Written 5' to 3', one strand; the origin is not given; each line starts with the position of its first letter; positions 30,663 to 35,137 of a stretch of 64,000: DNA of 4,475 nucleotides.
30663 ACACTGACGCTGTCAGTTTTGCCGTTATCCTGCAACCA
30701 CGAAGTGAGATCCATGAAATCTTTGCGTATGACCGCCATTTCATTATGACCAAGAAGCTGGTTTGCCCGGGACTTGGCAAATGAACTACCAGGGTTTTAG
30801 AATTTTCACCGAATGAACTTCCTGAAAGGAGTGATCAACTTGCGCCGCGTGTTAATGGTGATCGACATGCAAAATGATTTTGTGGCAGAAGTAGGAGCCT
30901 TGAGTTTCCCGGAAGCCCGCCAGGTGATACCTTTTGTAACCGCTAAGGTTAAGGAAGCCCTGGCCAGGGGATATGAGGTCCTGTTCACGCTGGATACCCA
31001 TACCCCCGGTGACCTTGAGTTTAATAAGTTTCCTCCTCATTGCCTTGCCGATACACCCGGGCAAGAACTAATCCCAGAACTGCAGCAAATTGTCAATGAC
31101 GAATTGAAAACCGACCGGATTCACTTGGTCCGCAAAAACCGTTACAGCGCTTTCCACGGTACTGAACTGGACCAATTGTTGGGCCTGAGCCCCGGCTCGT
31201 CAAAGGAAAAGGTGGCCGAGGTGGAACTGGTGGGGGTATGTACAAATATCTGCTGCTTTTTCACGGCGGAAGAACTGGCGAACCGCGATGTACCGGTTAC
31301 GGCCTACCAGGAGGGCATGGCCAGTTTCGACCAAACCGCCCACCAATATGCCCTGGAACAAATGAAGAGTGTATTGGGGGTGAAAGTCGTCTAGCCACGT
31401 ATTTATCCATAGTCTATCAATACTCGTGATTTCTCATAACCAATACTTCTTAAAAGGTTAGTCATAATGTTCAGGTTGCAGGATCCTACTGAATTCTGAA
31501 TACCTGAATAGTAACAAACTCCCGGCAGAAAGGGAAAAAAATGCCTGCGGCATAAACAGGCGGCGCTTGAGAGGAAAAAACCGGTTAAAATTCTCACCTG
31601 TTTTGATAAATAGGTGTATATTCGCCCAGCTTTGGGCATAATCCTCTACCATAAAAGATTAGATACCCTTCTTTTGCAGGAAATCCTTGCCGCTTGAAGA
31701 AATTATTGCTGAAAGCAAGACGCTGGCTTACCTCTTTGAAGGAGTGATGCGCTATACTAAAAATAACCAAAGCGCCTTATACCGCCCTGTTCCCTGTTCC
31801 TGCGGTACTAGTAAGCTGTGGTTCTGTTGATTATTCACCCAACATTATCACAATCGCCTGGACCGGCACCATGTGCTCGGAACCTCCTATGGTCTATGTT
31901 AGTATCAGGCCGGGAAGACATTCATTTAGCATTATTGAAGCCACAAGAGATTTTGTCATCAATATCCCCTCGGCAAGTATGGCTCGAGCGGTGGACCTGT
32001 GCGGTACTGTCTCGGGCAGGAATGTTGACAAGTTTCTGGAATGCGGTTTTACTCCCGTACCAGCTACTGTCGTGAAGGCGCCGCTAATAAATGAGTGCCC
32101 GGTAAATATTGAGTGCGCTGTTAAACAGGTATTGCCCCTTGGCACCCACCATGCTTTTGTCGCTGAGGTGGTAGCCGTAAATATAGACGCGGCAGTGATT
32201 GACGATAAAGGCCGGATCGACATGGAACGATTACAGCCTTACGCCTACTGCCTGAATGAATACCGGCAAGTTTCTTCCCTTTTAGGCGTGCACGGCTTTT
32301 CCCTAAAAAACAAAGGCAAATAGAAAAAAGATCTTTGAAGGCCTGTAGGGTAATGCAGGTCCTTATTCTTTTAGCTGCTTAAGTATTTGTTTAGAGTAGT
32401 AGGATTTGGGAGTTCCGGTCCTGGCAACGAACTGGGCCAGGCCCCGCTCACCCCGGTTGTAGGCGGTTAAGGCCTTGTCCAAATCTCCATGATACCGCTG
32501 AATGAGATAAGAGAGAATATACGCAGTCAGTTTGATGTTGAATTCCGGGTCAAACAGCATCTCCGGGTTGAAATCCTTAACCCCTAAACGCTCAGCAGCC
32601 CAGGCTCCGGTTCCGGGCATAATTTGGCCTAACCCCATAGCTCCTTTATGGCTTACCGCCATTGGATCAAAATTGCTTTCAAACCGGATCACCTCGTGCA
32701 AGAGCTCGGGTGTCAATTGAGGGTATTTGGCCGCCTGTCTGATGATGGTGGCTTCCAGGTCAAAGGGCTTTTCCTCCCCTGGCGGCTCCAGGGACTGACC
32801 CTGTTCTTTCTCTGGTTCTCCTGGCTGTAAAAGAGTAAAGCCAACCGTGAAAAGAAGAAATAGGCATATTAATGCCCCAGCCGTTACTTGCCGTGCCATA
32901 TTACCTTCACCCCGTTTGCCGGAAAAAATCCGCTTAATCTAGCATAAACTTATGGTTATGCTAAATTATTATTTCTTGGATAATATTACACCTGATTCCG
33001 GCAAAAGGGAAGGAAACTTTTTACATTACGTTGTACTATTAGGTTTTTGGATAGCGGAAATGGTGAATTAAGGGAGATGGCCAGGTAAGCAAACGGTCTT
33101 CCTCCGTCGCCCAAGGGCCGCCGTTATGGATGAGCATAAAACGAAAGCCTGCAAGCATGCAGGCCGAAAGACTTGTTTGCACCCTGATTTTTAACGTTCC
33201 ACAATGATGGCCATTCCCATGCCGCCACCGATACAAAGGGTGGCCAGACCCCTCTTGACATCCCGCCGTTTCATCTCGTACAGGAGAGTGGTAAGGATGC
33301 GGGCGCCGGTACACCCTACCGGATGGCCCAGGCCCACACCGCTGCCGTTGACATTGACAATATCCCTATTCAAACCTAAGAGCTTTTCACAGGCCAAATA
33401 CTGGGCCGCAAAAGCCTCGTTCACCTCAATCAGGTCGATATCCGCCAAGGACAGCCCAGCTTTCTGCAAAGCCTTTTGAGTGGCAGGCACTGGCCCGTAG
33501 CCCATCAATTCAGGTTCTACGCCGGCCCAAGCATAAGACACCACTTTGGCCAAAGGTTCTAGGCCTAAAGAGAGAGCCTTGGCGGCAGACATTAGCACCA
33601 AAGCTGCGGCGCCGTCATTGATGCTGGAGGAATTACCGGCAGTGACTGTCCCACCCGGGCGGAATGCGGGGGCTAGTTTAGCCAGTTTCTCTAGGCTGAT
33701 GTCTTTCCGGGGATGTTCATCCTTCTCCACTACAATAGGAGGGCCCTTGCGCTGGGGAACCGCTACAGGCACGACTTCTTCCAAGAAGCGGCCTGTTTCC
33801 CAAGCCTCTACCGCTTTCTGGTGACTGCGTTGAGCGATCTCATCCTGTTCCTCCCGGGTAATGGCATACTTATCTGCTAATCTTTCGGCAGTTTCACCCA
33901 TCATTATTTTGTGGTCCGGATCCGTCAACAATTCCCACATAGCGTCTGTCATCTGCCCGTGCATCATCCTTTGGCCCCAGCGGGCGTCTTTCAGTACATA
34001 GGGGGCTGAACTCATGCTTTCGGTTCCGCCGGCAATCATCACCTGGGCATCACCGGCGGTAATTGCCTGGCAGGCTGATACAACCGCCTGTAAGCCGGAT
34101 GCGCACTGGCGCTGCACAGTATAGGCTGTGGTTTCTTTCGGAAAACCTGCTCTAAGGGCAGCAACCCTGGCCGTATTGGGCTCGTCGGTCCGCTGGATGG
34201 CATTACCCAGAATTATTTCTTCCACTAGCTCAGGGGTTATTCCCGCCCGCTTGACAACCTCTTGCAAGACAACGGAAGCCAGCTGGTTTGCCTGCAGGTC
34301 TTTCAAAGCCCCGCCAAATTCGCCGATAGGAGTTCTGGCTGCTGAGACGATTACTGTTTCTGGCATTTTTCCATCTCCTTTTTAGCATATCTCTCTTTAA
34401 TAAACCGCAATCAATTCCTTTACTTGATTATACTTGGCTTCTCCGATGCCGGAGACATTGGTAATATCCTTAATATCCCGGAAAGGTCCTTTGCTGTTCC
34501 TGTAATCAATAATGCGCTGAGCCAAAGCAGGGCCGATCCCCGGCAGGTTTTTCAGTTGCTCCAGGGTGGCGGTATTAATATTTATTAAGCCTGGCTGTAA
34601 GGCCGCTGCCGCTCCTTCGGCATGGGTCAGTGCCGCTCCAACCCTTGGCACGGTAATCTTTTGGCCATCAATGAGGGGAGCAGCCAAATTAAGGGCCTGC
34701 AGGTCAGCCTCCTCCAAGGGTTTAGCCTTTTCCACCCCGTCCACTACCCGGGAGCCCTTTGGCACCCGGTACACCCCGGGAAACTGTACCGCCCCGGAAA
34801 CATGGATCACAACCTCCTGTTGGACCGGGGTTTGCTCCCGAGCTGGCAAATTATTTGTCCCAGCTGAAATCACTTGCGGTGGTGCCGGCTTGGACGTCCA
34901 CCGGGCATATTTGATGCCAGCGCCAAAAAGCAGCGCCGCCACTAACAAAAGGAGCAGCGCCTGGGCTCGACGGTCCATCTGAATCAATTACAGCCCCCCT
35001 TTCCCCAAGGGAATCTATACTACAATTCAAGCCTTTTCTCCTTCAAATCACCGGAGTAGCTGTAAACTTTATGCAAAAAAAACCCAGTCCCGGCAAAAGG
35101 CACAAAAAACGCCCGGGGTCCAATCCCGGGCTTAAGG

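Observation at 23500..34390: ~11-kb TA-dense accessory island inserted between comEC and comEA (comEB missing)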

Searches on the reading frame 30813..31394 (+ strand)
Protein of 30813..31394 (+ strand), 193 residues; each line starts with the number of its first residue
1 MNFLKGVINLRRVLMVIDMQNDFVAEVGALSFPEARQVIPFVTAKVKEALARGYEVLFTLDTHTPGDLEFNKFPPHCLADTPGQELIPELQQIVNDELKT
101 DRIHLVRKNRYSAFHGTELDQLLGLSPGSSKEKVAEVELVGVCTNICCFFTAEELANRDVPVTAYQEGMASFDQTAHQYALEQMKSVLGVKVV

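Call 8: search_protein_families(library=pfam, proteins=[window:30813-31394:+], max_evalue=0.01)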
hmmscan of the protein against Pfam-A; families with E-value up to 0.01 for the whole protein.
window:30813-31394:+ (193 aa): 1 family
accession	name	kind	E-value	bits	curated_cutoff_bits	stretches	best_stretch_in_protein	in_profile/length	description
PF00857.26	Isochorismatase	-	2.5e-30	106.3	27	1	13-187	2-166/175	Isochorismatase domain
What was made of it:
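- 30849..31394 (+): Isochorismatase-family hydrolase. PF00857, 2.5e-30 (call 8).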

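Call 27: search_protein_families(library=ncbifam, proteins=[window:30813-31394:+], max_evalue=0.001)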
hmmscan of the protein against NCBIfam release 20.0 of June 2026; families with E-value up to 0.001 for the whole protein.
window:30813-31394:+ (193 aa): 3 families
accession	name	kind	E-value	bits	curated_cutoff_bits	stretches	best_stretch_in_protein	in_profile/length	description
NF008623.0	PRK11609.1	equivalog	1.3e-11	44.7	174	1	11-64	3-55/213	bifunctional nicotinamidase/pyrazinamidase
NF050097.1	BiurAmidohydBiuH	equivalog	5.3e-08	32.6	370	1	80-186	110-203/221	biuret amidohydrolase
TIGR03614.1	RutB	equivalog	3.9e-05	23.4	377.95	0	97-149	119-166/226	pyrimidine utilization protein B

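Call 29: search_protein_families(library=padloc, proteins=[window:30813-31394:+], max_evalue=0.01)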
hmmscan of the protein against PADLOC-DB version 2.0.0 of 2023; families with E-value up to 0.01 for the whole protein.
window:30813-31394:+ (193 aa): 0 families

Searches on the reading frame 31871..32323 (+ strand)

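Call 8: search_protein_families(library=pfam, proteins=[window:31871-32323:+], max_evalue=0.01)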
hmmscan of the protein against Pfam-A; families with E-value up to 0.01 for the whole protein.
window:31871-32323:+ (150 aa): 1 family
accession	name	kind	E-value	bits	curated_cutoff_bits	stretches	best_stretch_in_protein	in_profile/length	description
PF01613.24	Flavin_Reduct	-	7.7e-26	91.5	27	1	2-134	31-152/153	Flavin reductase like domain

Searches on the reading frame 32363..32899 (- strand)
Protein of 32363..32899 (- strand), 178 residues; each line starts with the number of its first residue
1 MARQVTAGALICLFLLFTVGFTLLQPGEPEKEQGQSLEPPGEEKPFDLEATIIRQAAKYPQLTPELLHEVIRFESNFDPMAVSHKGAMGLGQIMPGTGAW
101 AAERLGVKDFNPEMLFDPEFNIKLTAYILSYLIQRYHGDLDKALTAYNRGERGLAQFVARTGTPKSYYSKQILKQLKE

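Call 8: search_protein_families(library=pfam, proteins=[window:32363-32899:-], max_evalue=0.01)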
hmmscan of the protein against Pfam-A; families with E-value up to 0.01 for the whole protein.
window:32363-32899:- (178 aa): 1 family
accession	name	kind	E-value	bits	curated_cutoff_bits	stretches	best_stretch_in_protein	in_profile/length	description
PF01464.25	SLT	-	3.8e-24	85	21.3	1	53-164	3-111/117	Transglycosylase SLT domain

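Call 27: search_protein_families(library=ncbifam, proteins=[window:32363-32899:-], max_evalue=0.001)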
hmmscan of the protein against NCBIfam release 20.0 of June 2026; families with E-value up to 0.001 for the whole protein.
window:32363-32899:- (178 aa): 6 families
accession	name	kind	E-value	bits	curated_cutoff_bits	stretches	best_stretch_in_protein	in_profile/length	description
NF047373.1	BB0259_flg_lyt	exception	8.3e-24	84.4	234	1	52-150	551-646/705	flagellar assembly lytic transglycosylase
NF008631.0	PRK11619.1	equivalog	3.7e-11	42.1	536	1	70-155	500-586/644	murein transglycosylase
NF008670.0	PRK11671.1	equivalog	7.6e-09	35.2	375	1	51-144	194-289/359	membrane-bound lytic murein transglycosylase MltC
NF011856.0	PRK15328.1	equivalog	9.6e-06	25.2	208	1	52-152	21-121/160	type III secretion system invasion protein IagB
NF008050.0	PRK10783.1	equivalog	9.6e-05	20.9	508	1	73-157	127-208/457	murein transglycosylase D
NF012014.0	PRK15470.1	equivalog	0.00063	19.4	233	1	53-132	43-124/203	membrane-bound lytic murein transglycosylase EmtA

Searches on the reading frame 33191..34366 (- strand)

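Call 8: search_protein_families(library=pfam, proteins=[window:33191-34366:-], max_evalue=0.01)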
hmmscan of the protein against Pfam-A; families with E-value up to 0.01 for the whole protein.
window:33191-34366:- (391 aa): 4 families
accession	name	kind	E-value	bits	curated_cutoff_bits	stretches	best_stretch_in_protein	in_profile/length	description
PF00108.29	Thiolase_N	-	7.8e-94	314.3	26.4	1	5-261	2-259/260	Thiolase, N-terminal domain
PF02803.24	Thiolase_C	-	3.7e-49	165.9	27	1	270-391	2-123/123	Thiolase, C-terminal domain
PF00109.32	ketoacyl-synt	-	3.2e-07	30.7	20.8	1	81-120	167-206/252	Beta-ketoacyl synthase, N-terminal domain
PF22691.2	Thiolase_C_1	-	0.0091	16.2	28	0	294-326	22-54/144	Thiolase C-terminal domain-like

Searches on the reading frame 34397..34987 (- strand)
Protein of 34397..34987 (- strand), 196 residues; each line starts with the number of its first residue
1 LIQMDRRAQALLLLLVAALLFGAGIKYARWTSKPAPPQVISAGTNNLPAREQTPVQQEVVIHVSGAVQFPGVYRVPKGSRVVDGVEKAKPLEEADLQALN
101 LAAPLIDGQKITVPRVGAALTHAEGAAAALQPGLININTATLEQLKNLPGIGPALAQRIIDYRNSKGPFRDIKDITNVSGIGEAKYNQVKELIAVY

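Call 8: search_protein_families(library=pfam, proteins=[window:34397-34987:-], max_evalue=0.01)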
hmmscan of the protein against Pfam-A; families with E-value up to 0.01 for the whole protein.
window:34397-34987:- (196 aa): 10 families
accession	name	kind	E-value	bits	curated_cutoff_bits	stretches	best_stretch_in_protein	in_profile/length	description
PF12836.13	HHH_3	-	1.3e-21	76.9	27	1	135-193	6-64/65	Helix-hairpin-helix motif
PF00633.29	HHH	-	4.8e-12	45.5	24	1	134-162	2-30/30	Helix-hairpin-helix motif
PF03934.19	T2SSK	-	1.2e-07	32.4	24.2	1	135-191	1-58/63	Type II secretion system (T2SS), protein K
PF10531.15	SLBB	-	9.1e-07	29.1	27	1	60-103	1-45/55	SLBB domain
PF14520.12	HHH_5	-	5.2e-06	27.3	27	1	139-161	31-53/57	Helix-hairpin-helix domain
PF06514.17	PsbU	-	0.00017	22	24.5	1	133-188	13-64/93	Photosystem II 12 kDa extrinsic protein (PsbU)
PF14579.12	HHH_6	-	0.00039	21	25.6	1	145-194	27-76/90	Helix-hairpin-helix motif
PF12826.13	HHH_2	-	0.00084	19.9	27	1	135-163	27-55/64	Helix-hairpin-helix motif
PF14716.13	HHH_8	-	0.0012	19.6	30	0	141-162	46-67/73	Helix-hairpin-helix domain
PF21176.3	RecR_HhH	-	0.0057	16.9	27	0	143-159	6-22/45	RecR, helix-hairpin-helix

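Call 11: find_encoding_contigs(protein=window:34397-34987:-, flank=10000, max_places=6)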
Protein window:34397-34987:- (196 aa): no gene with exactly this product is on record in the collection.
